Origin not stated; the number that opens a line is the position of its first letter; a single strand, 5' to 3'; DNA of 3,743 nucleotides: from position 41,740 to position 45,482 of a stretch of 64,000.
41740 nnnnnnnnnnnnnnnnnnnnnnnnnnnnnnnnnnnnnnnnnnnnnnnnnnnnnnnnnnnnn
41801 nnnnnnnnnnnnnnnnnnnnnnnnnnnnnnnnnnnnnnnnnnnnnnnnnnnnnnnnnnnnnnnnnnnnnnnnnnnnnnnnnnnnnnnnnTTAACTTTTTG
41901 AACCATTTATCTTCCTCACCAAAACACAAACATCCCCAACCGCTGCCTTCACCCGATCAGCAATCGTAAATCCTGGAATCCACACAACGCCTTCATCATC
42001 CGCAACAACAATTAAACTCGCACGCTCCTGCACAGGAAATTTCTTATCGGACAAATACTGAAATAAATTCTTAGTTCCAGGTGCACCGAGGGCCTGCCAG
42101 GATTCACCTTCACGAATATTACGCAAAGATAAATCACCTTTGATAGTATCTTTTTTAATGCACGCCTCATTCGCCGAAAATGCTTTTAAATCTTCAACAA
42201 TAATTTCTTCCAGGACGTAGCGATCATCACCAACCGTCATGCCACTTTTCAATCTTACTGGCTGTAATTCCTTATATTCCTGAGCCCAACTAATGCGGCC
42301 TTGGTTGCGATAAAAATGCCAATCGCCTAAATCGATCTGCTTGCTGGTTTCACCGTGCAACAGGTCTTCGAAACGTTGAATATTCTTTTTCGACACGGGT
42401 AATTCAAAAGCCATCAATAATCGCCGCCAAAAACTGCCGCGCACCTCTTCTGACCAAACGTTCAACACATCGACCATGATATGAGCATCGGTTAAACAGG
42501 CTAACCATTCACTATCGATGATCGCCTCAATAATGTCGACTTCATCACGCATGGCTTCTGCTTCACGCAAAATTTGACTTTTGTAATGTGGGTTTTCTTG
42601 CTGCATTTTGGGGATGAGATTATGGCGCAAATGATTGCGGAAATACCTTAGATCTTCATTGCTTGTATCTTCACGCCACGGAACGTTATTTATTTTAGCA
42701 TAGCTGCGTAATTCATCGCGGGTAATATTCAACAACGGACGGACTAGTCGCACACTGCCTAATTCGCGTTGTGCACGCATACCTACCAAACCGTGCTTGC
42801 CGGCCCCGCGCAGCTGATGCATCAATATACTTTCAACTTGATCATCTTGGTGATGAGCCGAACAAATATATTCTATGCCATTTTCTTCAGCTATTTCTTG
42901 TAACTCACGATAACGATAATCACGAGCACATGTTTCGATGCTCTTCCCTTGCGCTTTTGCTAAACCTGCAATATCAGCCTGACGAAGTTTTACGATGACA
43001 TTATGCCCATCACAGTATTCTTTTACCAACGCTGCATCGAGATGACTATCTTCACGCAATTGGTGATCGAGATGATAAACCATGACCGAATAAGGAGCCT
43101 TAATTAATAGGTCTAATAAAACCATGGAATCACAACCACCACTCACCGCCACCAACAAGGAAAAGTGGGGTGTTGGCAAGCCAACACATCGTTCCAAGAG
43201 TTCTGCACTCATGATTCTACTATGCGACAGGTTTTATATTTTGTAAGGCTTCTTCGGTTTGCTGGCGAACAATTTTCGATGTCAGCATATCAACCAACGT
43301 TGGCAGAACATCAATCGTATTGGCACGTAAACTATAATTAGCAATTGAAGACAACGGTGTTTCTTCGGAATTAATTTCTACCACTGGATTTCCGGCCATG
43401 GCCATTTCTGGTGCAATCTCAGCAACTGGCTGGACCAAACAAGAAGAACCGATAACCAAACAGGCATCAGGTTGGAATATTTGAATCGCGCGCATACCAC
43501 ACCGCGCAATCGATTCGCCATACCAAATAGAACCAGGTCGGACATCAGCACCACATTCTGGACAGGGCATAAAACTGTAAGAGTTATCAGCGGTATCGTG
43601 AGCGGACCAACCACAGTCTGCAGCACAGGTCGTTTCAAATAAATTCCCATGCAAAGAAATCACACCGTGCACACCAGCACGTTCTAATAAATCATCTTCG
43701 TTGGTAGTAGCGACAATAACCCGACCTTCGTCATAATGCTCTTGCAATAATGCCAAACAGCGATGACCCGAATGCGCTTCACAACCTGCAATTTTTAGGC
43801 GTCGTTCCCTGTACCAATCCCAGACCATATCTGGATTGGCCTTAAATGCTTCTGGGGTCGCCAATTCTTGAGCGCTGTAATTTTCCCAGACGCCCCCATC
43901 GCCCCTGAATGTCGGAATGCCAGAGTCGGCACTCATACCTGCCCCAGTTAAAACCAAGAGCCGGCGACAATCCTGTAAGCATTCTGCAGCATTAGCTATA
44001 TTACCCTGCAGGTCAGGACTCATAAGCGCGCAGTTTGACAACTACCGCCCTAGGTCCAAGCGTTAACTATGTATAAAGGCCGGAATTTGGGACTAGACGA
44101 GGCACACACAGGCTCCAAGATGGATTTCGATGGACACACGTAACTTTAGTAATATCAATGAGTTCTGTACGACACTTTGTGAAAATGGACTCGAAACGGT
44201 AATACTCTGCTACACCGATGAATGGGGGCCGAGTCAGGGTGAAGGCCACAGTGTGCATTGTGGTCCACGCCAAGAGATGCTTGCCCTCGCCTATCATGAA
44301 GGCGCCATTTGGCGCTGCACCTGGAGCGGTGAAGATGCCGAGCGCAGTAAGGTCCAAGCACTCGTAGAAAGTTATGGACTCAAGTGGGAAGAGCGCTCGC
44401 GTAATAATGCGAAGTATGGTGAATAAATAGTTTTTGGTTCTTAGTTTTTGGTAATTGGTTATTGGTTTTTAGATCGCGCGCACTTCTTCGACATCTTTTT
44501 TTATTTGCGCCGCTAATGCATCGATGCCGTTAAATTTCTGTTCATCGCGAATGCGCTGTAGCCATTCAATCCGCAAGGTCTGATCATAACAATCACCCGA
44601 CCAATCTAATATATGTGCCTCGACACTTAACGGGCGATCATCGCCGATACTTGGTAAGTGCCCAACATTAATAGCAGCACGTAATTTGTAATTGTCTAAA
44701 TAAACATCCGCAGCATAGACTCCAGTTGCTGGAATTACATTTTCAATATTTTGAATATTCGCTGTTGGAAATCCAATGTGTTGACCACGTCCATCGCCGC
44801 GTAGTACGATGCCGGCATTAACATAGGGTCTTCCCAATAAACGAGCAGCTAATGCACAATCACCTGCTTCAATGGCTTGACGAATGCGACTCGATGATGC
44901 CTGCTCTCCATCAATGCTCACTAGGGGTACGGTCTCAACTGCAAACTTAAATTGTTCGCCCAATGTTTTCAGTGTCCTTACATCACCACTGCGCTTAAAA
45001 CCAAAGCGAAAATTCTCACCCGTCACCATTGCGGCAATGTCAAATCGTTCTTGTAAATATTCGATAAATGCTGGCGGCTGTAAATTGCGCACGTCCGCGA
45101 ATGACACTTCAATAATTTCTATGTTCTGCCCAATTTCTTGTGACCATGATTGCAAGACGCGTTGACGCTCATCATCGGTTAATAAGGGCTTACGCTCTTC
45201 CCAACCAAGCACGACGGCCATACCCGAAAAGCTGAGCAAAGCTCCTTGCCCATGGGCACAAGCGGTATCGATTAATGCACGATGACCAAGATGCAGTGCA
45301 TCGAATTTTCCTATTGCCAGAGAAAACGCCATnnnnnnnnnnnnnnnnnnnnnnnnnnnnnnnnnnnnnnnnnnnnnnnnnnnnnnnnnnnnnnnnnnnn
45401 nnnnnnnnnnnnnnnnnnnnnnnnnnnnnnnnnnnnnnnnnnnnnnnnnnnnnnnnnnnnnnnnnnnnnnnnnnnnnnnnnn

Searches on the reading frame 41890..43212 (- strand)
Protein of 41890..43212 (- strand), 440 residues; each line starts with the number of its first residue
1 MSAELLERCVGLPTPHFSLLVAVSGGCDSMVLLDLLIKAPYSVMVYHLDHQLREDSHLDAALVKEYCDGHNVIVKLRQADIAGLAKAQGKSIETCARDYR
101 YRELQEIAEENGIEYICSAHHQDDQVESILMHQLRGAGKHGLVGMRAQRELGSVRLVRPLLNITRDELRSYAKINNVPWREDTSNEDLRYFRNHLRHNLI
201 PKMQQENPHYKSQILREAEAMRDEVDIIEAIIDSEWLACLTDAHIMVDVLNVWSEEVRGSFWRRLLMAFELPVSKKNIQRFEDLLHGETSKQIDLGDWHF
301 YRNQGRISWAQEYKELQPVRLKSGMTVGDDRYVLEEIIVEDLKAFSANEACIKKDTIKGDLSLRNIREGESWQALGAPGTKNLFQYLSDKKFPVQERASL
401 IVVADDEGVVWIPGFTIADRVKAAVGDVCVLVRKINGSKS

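Call 92: search_protein_families(library=pfam, proteins=[window:41890-43212:-], max_evalue=0.00001)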
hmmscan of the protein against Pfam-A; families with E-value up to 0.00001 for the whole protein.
window:41890-43212:- (440 aa): 2 families
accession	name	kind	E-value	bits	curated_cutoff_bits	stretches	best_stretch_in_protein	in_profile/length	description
PF01171.26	ATP_bind_3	-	1.9e-56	191.1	27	1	19-198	2-182/182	PP-loop family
PF11734.13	TilS_C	-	5.1e-07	29.4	22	1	361-427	1-67/74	TilS substrate C-terminal domain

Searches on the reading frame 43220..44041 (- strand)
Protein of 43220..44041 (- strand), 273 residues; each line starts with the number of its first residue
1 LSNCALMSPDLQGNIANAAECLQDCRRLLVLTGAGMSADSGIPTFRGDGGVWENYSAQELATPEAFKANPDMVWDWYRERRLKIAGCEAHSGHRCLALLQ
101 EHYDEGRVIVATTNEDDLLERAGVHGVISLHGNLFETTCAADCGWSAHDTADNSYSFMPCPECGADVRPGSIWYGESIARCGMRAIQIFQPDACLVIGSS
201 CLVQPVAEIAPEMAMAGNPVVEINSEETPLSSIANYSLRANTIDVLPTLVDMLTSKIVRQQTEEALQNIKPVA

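Call 93: search_protein_families(library=pfam, proteins=[window:43220-44041:-], max_evalue=0.00001)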
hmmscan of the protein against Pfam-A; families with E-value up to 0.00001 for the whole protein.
window:43220-44041:- (273 aa): 1 family
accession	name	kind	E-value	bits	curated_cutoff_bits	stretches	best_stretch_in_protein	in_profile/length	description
PF02146.23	SIR2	-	1.2e-32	113.7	24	1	33-205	1-180/180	Sir2 family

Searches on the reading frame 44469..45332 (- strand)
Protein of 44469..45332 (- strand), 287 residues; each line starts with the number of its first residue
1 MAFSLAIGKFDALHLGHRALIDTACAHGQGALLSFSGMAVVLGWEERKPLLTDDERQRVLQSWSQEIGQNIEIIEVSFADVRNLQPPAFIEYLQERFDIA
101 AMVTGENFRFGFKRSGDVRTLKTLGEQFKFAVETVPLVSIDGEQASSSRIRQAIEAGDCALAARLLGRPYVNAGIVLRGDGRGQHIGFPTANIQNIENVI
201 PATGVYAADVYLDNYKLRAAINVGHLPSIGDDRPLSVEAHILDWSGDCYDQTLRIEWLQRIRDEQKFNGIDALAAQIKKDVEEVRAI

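Call 93: search_protein_families(library=pfam, proteins=[window:44469-45332:-], max_evalue=0.00001)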
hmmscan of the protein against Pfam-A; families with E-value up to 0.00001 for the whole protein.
window:44469-45332:- (287 aa): 3 families
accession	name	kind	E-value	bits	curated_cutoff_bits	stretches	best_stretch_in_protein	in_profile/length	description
PF01687.23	Flavokinase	-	4.7e-39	133.9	19.6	1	166-286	1-122/124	Riboflavin kinase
PF06574.18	FAD_syn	-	3.6e-20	72.8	27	1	4-149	9-158/158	FAD synthetase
PF01467.32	CTP_transf_like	-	1.5e-08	35.4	21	1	5-152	1-132/133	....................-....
